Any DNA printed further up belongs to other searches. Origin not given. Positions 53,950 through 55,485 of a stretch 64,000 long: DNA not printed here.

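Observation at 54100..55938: Abi_alpha (DUF4393)-like protein with a 190-aa disordered N-terminal extension, convergently overlapping an unknown membrane protein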

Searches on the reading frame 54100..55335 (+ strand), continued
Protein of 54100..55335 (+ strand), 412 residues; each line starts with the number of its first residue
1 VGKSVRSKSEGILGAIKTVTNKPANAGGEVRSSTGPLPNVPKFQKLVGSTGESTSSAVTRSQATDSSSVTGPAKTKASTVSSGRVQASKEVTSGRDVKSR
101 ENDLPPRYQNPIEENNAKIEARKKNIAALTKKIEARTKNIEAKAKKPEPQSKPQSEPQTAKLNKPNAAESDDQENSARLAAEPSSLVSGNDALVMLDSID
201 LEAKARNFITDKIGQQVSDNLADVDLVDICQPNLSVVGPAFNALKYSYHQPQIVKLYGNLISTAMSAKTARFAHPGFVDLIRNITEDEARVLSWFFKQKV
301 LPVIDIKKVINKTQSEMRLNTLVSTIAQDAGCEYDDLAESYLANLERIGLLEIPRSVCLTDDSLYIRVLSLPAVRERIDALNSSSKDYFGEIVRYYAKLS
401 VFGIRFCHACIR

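Call 20: search_protein_families(library=ncbifam, proteins=[L003:8211-9833:-, L005:2315-3883:-, L005:353-1183:+, L005:1473-2204:+, L009:7637-8425:+, L009:3835-4944:+, L009:4934-6652:+, L009:6645-7463:+, L003:7713-8126:+, L009:187-1692:-], max_evalue=0.001)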
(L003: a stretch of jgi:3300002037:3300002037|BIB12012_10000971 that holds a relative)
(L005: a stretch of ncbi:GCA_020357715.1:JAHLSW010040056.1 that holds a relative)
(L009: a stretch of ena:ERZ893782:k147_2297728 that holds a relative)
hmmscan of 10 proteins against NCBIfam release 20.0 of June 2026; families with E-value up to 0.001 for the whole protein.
L003:8211-9833:- (540 aa): 13 families
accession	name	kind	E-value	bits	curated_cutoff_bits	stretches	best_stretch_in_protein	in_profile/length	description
TIGR04162.1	exo_VPEID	exception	2.8e-76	257.5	150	1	18-539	2-515/516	exosortase E/protease, VPEID-CTERM system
TIGR03008.1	pepcterm_CAAX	equivalog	1.8e-26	93.4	81.05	1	359-539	34-221/222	CAAX prenyl protease-related protein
TIGR04178.1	exo_archaeo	signature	7.3e-16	58.3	23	1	218-311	1-91/97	exosortase/archaeosortase family protein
NF041647.1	ABC_perm_CPBP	equivalog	5.8e-09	35.2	435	1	383-530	484-633/636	ABC transporter permease subunit/CPBP intramembrane protease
NF033192.3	CPBP_JDVT_MrtJ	equivalog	1.7e-08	35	75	1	442-529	5-97/98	JDVT-CTERM system glutamic-type intramembrane protease MrtJ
NF040914.1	Mrt_core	domain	3.4e-08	33.5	100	1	438-527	4-101/108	myxosortase family intramembrane protease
NF040594.1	CPBP_fam_MrtC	equivalog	8.9e-08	32.1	195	1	433-525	113-213/221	myxosortase MrtC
TIGR03762.1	archaeo_artC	exception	2.1e-07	31.1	100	1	159-308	115-268/274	archaeosortase C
NF040674.1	CPBP_fam_MrtP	equivalog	9.3e-07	28.6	250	1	424-526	235-345/354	myxosortase MrtP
TIGR03109.2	exosort_XrtA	exception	4.7e-05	22.9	208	1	126-312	73-257/261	exosortase A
TIGR04152.1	exosort_VPLPA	exception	5.3e-05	22.5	400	1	189-306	121-234/486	VPLPA-CTERM-specific exosortase XrtD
NF040589.1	CPBP_Synerg_MrtS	equivalog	5.8e-05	23.4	130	1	432-524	70-160/170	Synerg-CTERM system glutamic-type intramembrane protease MrtS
NF046081.1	exosort_XrtX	exception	9.5e-05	22.4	170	1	181-286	34-135/168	exosortase X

L005:2315-3883:- (522 aa): 14 families
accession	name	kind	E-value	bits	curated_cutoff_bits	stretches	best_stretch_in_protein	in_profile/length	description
TIGR04162.1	exo_VPEID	exception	6.4e-74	249.8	150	1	2-521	2-515/516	exosortase E/protease, VPEID-CTERM system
TIGR03008.1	pepcterm_CAAX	equivalog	1.7e-25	90.2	81.05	1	336-521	31-221/222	CAAX prenyl protease-related protein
TIGR04178.1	exo_archaeo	signature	2.9e-17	62.8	23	1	200-293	1-91/97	exosortase/archaeosortase family protein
TIGR02602.1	8TM_EpsH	subfamily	1.2e-10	41.4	105.55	1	119-291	67-235/241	exosortase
TIGR03109.2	exosort_XrtA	exception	2.5e-10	40.2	208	1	123-294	91-257/261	exosortase A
NF035943.2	exosort_XrtV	exception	9.2e-10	38.2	313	1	145-291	115-261/270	exosortase V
NF033192.3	CPBP_JDVT_MrtJ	equivalog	3.9e-08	33.9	75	1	423-511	4-97/98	JDVT-CTERM system glutamic-type intramembrane protease MrtJ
NF040914.1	Mrt_core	domain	9.5e-08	32.1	100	1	422-514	6-106/108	myxosortase family intramembrane protease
NF046081.1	exosort_XrtX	exception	1.1e-07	31.9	170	1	163-294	34-161/168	exosortase X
NF041647.1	ABC_perm_CPBP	equivalog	1.8e-07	30.3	435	1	348-513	459-634/636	ABC transporter permease subunit/CPBP intramembrane protease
TIGR04152.1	exosort_VPLPA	exception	4.2e-07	29.4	400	1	125-287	74-233/486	VPLPA-CTERM-specific exosortase XrtD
NF040674.1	CPBP_fam_MrtP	equivalog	1.8e-06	27.7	250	1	406-515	235-352/354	myxosortase MrtP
NF040589.1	CPBP_Synerg_MrtS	equivalog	3e-05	24.3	130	1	366-506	26-160/170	Synerg-CTERM system glutamic-type intramembrane protease MrtS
NF040594.1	CPBP_fam_MrtC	equivalog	0.00016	21.5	195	1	384-508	83-214/221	myxosortase MrtC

L005:353-1183:+ (276 aa): 3 families
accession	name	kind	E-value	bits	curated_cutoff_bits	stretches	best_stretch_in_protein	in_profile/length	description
TIGR03015.1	pepcterm_ATPase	hypoth_equivalog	1.2e-81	274.1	324.5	1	1-264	1-266/269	XrtA/PEP-CTERM system-associated ATPase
NF010248.0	PRK13695.1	equivalog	0.00025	20.8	156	0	47-84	7-46/180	NTPase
NF038181.1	reg_ATPase_IniR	equivalog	0.0007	18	750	0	121-237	60-164/827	isoniazid response ATPase/transcriptional regulator IniR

L005:1473-2204:+ (243 aa): 0 families

L009:7637-8425:+ (262 aa): 5 families
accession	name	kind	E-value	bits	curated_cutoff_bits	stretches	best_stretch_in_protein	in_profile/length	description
TIGR03015.1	pepcterm_ATPase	hypoth_equivalog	9.4e-74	248.2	324.5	1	2-249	17-266/269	XrtA/PEP-CTERM system-associated ATPase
NF038181.1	reg_ATPase_IniR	equivalog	0.00011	20.7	750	0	105-222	59-164/827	isoniazid response ATPase/transcriptional regulator IniR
TIGR02928.1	TIGR02928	subfamily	0.00024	20.1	181.3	0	98-211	120-234/366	orc1/cdc6 family replication initiation protein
NF010248.0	PRK13695.1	equivalog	0.0004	20.2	156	0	32-68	7-45/180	NTPase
TIGR00150.1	T6A_YjeE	equivalog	0.00046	20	60.1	1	30-58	24-52/135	tRNA (adenosine(37)-N6)-threonylcarbamoyltransferase complex ATPase subunit type 1 TsaE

L009:3835-4944:+ (369 aa): 1 family
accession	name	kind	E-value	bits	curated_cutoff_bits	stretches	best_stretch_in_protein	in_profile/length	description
TIGR03016.1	pepcterm_hypo_1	hypoth_equivalog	7.8e-07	28.4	90.85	0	163-235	394-464/477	TIGR03016 family PEP-CTERM system-associated outer membrane protein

L009:4934-6652:+ (572 aa): 4 families
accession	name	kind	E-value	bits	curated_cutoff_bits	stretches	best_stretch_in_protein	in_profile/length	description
TIGR03007.1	pepcterm_ChnLen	equivalog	5.9e-76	255.7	278.85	1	25-534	4-490/498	XrtA system polysaccharide chain length determinant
TIGR03017.1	EpsF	equivalog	1.2e-09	37.4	422.75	1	50-505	29-444/444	chain length determinant protein EpsF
NF045487.1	ASRP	equivalog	2.4e-07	29.8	300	2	290-421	353-475/593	archaea-specific SMC-related protein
TIGR04211.1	SH3_and_anchor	equivalog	0.00016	21.4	65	0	288-389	62-160/198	TIGR04211 family SH3 domain-containing protein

L009:6645-7463:+ (272 aa): 13 families
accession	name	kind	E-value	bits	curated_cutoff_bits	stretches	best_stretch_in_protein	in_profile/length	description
TIGR03018.1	pepcterm_TyrKin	hypoth_equivalog_domain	1.6e-43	148.4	230.65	1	69-266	4-207/207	XrtA-associated tyrosine autokinase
TIGR01007.1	eps_fam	subfamily_domain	3e-26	92.2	108.05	1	78-268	1-190/204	polysaccharide biosynthesis tyrosine autokinase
TIGR03029.1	EpsG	equivalog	5.2e-19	68.5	313.8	1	35-266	48-273/274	chain length determinant protein tyrosine kinase EpsG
TIGR01005.1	eps_transp_fam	subfamily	1.8e-16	59.6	411.7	1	28-265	478-715/754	exopolysaccharide transport protein family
NF007350.0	PRK09841.1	equivalog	1.9e-15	56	1248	1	73-267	508-702/726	tyrosine-protein kinase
NF008568.0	PRK11519.1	equivalog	1.1e-14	53.6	1068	1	75-248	505-676/720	tyrosine-protein kinase Wzc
TIGR01969.1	minD_arch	subfamily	7.3e-12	45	201.75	1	99-268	3-170/251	cell division ATPase MinD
TIGR01968.1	minD_bact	equivalog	5.8e-10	39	212.9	1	99-257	4-160/261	septum site-determining protein MinD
NF041136.1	MrpORP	equivalog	1.1e-08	34.8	450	1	98-260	7-168/365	iron-sulfur cluster carrier protein MrpORP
NF008669.0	PRK11670.1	equivalog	4.1e-06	25.9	348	1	99-150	110-160/369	iron-sulfur cluster carrier protein ApbC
NF047398.1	AAA_KGGVGR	domain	1.1e-05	25.8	90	1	107-157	13-65/190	KGGVGR-motif variant AAA ATPase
TIGR03815.1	CpaE_hom_Actino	equivalog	2.1e-05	23.8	154.45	1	91-239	106-253/340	septum site-determining protein Ssd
NF041546.1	ParA_partition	equivalog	0.00047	19.7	180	0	105-135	8-37/203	ParA family partition ATPase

L003:7713-8126:+ (137 aa): 0 families

L009:187-1692:- (501 aa): 10 families
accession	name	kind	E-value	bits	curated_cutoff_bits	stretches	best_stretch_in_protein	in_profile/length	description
TIGR03023.1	WcaJ_sugtrans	equivalog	5.5e-156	520.4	410.75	1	33-501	1-453/453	undecaprenyl-phosphate glucose phosphotransferase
TIGR03025.1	EPS_sugtrans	subfamily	8.2e-140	466.9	295.55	1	34-499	2-443/445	exopolysaccharide biosynthesis polyprenyl glycosylphosphotransferase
NF007518.0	PRK10124.1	equivalog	1.6e-137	459.1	684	1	21-496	11-459/464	undecaprenyl-phosphate glucose phosphotransferase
NF050817.1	PolSacchBiosHfsE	equivalog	1.4e-72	245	750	1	55-496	42-461/467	polysaccharide biosynthesis protein HfsE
TIGR03022.1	WbaP_sugtrans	subfamily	1.7e-72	245.1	403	1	35-498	5-453/456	undecaprenyl-phosphate galactose phosphotransferase WbaP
TIGR03013.1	EpsB_2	subfamily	2.9e-58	198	393.35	1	43-494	15-436/443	TIGR03013 family XrtA/PEP-CTERM system glycosyltransferase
NF052601.1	undeca_RfbP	equivalog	3e-41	141.3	330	1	307-495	41-236/244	undecaprenyl-phosphate galactose phosphotransferase family protein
NF041877.1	EPS_EpsZ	equivalog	7.8e-40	136.9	800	1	309-495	264-453/459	exopolysaccharide biosynthesis polyisoprenyl-phosphate hexose-1-phosphate transferase EpsZ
NF011751.0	PRK15204.1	equivalog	1.3e-33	116.3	907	1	111-499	103-474/476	undecaprenyl-phosphate galactose phosphotransferase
NF045514.1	glycotran_HepC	equivalog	3.4e-18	65.7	140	1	306-422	112-214/220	heterocyst development glycosyltransferase HepC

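Call 28: find_related_loci(query=A2, collection=genome_contigs, flank=10000)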
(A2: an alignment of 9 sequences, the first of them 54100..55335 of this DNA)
Query A2 (412 aa) in genome_contigs; peptide patterns used: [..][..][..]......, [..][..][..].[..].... (x = any residue, [..] = any of these).
96 stretches matched a pattern; 1 encode a relative of the query (tblastn E <= 1e-3); 1 distinct loci.
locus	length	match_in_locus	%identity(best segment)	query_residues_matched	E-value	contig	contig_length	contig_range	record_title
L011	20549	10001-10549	47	229-411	8e-57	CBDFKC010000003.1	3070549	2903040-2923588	MAG: Candidatus Poriferihabitaceae bacterium isolate a4d69010-f4a5-4de6-8f99-68a287b319f1 genome assembly, contig: conti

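Call 30: find_related_loci(query=A2, collection=metagenome_contigs, flank=10000)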
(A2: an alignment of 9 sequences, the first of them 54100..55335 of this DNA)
Query A2 (412 aa) in metagenome_contigs; peptide patterns used: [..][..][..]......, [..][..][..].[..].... (x = any residue, [..] = any of these).
119 stretches matched a pattern; 1 encode a relative of the query (tblastn E <= 1e-3); 1 distinct loci.
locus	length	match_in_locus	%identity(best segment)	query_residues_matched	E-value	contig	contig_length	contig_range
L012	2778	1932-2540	52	209-411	3e-74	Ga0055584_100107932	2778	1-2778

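Call 32: search_solved_structures(query=A2, max_evalue=1, show_alignments=1)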
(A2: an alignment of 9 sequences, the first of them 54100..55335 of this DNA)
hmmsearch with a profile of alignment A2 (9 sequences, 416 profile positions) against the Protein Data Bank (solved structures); distinct sequences matched with E-value up to 1: 2.
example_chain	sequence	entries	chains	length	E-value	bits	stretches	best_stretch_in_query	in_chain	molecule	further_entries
9y7b_G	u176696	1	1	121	0.74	12.2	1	174-230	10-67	Integration host factor subunit alpha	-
5wlc_ND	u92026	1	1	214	0.75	12.2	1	76-231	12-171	Bud21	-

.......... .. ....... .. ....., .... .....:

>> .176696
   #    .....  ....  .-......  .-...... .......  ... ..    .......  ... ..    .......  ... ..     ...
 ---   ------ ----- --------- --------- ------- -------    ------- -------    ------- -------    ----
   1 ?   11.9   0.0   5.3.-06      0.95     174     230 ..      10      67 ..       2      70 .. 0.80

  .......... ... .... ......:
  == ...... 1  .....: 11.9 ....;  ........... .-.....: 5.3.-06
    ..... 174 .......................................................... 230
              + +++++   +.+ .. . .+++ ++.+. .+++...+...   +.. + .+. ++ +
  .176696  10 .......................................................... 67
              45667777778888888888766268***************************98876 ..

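Call 40: search_protein_families(library=pfam, proteins=[L005:1473-2201:+, L011:9737-10561:+, L011:8642-9592:+, L011:10835-11488:+, L011:7274-8566:-, L011:11592-12671:+, L006:4594-5238:-, L010:4425-4649:-, L003:7713-8123:+], max_evalue=0.01)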
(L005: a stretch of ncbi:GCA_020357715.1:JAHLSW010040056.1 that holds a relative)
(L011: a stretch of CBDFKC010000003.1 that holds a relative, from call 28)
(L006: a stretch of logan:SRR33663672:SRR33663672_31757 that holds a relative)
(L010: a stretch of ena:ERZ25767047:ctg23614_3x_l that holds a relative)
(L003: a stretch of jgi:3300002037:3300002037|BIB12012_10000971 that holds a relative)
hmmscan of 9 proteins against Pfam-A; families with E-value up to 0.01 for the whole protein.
L005:1473-2201:+ (243 aa): 0 families

L011:9737-10561:+ (275 aa): 1 family
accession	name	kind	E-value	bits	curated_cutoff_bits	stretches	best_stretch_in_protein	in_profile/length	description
PF14337.13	Abi_alpha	-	6.3e-44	150.8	29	1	74-270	9-196/196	Abortive infection alpha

L011:8642-9592:+ (317 aa): 1 family
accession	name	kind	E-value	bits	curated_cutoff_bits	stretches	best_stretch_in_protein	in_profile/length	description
PF02574.22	S-methyl_trans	-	8.7e-44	150.9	22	1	20-309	2-280/283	Homocysteine S-methyltransferase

L011:10835-11488:+ (218 aa): 2 families
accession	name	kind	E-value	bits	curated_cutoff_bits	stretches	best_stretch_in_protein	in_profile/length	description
PF05711.17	TylF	-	6.2e-22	78.5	23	1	33-189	86-245/264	Macrocin-O-methyltransferase (TylF)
PF13578.12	Methyltransf_24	-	1.1e-07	33.2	26.3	1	43-171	1-105/105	Methyltransferase domain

L011:7274-8566:- (430 aa): 1 family
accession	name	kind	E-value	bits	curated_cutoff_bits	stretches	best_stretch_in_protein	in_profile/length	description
PF01757.29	Acyl_transf_3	-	3.6e-26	92.4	31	1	18-361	1-322/326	Acyltransferase domain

L011:11592-12671:+ (360 aa): 3 families
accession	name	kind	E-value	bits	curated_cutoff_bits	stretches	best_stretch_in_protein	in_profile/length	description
PF02774.23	Semialdhyde_dhC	-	1.9e-43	149.2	26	1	140-329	1-184/184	Semialdehyde dehydrogenase, dimerisation domain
PF01118.30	Semialdhyde_dh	-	1e-34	119.9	26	1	7-120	2-120/121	Semialdehyde dehydrogenase, NAD binding domain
PF00056.29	Ldh_1_N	-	0.0092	16.5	27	0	7-77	3-80/141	lactate/malate dehydrogenase, NAD binding domain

L006:4594-5238:- (215 aa): 0 families

L010:4425-4649:- (75 aa): 0 families

L003:7713-8123:+ (137 aa): 0 families

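Call 44: predict_structure(alignment_id=A2)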
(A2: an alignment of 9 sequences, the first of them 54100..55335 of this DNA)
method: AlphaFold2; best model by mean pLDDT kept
length: 412 residues; sequences in the alignment: 9
mean_pLDDT: 48.0   pTM: 0.31
mean pLDDT of the five models: 48.0, 41.0, 38.6, 37.0, 36.8
residues with pLDDT >= 90: 0; 70-90: 73; 50-70: 75; < 50: 264
segments of 3 or more residues with pLDDT < 50: 1-110, 146-156, 158-203, 298-324, 329-332, 334-365, 385-412
pLDDT, mean of each block of 10 residues (from residue 1): 34 36 34 33 31 31 32 33 36 34 41 65 75 72 48 38 36 30 31 36 61 84 83 78 69 79 76 65 63 52 33 43 49 44 39 34 48 54 46 33 33 32
secondary structure, 60 per line:
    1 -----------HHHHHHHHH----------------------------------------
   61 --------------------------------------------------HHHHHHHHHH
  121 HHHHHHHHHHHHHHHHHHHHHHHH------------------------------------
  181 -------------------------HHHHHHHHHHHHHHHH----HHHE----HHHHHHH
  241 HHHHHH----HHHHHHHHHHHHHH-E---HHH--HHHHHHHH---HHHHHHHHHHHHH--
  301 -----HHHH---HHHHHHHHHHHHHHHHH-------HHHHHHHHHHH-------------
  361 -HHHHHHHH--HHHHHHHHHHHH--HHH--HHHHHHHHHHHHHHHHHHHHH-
elements in order: H12-20 H111-144 H206-221 H234-246 H251-264 H275-282 H286-298 H306-309 H313-329 H337-347 H362-369 H372-383 H391-411

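Call 61: search_protein_representatives(alignment_id=A2)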
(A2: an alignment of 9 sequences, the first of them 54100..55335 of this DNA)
Query: 9 sequences, 416 profile positions. Proteins with E-value up to 0.001 (for the whole library): 3199; up to 1e-10: 1317; up to 1e-30: 77. The best 150 are listed.
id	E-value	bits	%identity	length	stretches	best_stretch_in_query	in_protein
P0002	6.0e-170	582.5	-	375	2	102-413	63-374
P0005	2.0e-168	577.4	-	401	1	1-413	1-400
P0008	7.3e-164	562.4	-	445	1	1-415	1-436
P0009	1.5e-149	515.3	-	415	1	5-415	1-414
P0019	2.9e-77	277.2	-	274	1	177-413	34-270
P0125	7.8e-51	190.1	-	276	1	209-413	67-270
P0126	9.8e-49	183.2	-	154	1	267-415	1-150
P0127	1.2e-46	176.3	-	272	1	208-413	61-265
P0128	7.6e-42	160.5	-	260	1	208-413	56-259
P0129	1.4e-39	153.0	-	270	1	190-413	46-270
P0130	2.8e-38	148.7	-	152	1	258-383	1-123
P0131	3.3e-38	148.5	-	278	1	188-413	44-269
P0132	3.5e-38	148.4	-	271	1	171-413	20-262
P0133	4.4e-38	148.1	-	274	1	182-415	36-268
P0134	4.9e-38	147.9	-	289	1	189-413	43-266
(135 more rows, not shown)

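Call 67: search_protein_families(library=padloc, proteins=[P0005, P0008, P0009, P0007, P0010, L003:8211-9833:-, L005:353-1183:+], max_evalue=0.001)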
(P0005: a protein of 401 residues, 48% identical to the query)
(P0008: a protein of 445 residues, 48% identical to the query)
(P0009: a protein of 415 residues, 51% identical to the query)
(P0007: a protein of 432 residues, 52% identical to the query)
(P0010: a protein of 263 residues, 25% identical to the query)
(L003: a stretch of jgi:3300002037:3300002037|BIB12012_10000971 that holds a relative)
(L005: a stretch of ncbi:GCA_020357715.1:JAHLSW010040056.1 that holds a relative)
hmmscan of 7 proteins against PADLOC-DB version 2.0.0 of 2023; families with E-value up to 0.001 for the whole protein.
P0005 (401 aa): 3 families
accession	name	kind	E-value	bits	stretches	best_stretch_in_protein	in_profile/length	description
PDLC05025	PDC-S47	-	3e-37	126.8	1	185-400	49-261/263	-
PDLC05024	PDC-S47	-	3.6e-34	116.5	1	197-400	58-261/265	-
PDLC05026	PDC-S47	-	6.1e-25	86.3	1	199-400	54-254/257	-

P0008 (445 aa): 3 families
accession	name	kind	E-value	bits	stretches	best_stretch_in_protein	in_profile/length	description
PDLC05025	PDC-S47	-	3.4e-32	110.2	1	210-434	40-261/263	-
PDLC05024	PDC-S47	-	5.6e-28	96.2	1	238-434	65-261/265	-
PDLC05026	PDC-S47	-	2.3e-25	87.6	1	232-434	53-254/257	-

P0009 (415 aa): 3 families
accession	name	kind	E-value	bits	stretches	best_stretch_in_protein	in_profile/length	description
PDLC05024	PDC-S47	-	4.6e-32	109.6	1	215-411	64-260/265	-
PDLC05025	PDC-S47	-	1.8e-31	107.9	1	193-403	45-252/263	-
PDLC05026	PDC-S47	-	1.4e-27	94.9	1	208-412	51-254/257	-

P0007 (432 aa): 3 families
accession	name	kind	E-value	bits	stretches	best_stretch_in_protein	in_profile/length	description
PDLC05025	PDC-S47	-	2.8e-32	110.5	1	199-422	41-261/263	-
PDLC05024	PDC-S47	-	1.1e-30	105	1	229-423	68-262/265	-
PDLC05026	PDC-S47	-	1.6e-22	78.3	1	220-422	53-254/257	-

P0010 (263 aa): 3 families
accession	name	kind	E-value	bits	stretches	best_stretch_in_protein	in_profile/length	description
PDLC05024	PDC-S47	-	1.3e-101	337.6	1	9-262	6-261/265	-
PDLC05025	PDC-S47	-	3.9e-43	146.1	1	1-262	1-261/263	-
PDLC05026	PDC-S47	-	3.1e-24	83.9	1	71-262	62-254/257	-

L003:8211-9833:- (540 aa): 0 families

L005:353-1183:+ (276 aa): 3 families
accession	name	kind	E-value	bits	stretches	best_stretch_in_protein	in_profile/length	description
PDLC04140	mad8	-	3.2e-08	31.4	1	43-94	27-85/314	mads_8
PDLC00269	PtuA1|PtuA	-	3.2e-05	21.4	1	40-68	29-57/446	AAA ATPase domain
PDLC02372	Nhi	-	0.00024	17.9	1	42-143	198-284/470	-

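Call 94: search_protein_families(library=phrogs, proteins=[window:54100-55335:+], max_evalue=0.01)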
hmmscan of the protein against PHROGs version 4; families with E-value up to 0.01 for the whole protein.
window:54100-55335:+ (412 aa): 1 family
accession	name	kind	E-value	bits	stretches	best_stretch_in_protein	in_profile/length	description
phrog_2232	-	unknown function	1.7e-29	104.1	1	211-411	52-256/257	-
